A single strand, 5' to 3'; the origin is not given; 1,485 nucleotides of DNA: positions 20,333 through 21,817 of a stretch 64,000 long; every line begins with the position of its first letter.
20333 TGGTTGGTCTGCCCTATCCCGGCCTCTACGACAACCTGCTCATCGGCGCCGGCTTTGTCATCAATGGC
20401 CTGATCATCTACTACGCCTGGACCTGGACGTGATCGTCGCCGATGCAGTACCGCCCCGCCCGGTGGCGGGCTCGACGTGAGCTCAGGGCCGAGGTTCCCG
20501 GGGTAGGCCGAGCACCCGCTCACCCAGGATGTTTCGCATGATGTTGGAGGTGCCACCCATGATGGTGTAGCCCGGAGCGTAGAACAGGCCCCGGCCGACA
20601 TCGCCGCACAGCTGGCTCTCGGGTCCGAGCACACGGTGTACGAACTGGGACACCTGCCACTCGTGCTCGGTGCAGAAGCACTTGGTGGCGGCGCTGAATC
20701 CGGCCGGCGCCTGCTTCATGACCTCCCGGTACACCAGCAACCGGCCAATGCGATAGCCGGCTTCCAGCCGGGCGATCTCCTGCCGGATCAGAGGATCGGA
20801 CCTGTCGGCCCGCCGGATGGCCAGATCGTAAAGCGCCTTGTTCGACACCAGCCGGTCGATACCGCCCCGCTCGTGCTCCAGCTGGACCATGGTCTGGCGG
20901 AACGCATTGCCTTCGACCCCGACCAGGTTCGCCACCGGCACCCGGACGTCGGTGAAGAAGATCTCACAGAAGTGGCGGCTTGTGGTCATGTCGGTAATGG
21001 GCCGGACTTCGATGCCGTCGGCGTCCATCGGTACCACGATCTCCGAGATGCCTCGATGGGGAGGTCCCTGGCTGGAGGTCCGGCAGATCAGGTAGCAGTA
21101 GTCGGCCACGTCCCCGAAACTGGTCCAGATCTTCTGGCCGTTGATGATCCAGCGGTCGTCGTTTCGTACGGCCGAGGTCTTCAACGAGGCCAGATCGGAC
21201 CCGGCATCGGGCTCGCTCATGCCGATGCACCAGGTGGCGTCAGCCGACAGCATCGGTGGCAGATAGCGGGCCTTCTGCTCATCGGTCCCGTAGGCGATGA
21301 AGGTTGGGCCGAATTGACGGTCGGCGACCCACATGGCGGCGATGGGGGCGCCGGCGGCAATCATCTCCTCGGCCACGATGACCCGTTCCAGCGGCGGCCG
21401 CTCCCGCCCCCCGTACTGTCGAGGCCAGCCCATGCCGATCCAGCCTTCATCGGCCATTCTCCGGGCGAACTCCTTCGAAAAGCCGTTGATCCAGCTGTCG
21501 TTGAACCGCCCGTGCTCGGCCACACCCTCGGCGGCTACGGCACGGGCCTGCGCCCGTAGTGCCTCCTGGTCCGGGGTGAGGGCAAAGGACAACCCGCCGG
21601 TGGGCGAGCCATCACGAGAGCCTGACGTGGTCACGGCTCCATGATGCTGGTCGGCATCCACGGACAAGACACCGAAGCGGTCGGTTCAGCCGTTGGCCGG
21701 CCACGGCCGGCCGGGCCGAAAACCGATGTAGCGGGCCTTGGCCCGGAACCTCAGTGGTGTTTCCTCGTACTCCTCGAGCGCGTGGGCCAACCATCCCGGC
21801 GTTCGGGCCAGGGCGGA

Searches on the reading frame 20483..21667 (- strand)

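Call 86: search_protein_families(library=pfam, proteins=[window:20483-21667:-], max_evalue=0.00001)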
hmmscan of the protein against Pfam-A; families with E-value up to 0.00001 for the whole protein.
window:20483-21667:- (394 aa): 3 families
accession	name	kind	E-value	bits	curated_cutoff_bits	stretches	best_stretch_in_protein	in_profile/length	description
PF02771.21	Acyl-CoA_dh_N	-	4.2e-24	85.5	22.9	1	31-142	1-112/113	Acyl-CoA dehydrogenase, N-terminal domain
PF02770.24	Acyl-CoA_dh_M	-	1.5e-23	83.2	33.3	1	147-241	1-97/97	Acyl-CoA dehydrogenase, middle domain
PF00441.29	Acyl-CoA_dh_1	-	2.1e-10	41.4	22.4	1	256-386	4-150/150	Acyl-CoA dehydrogenase, C-terminal domain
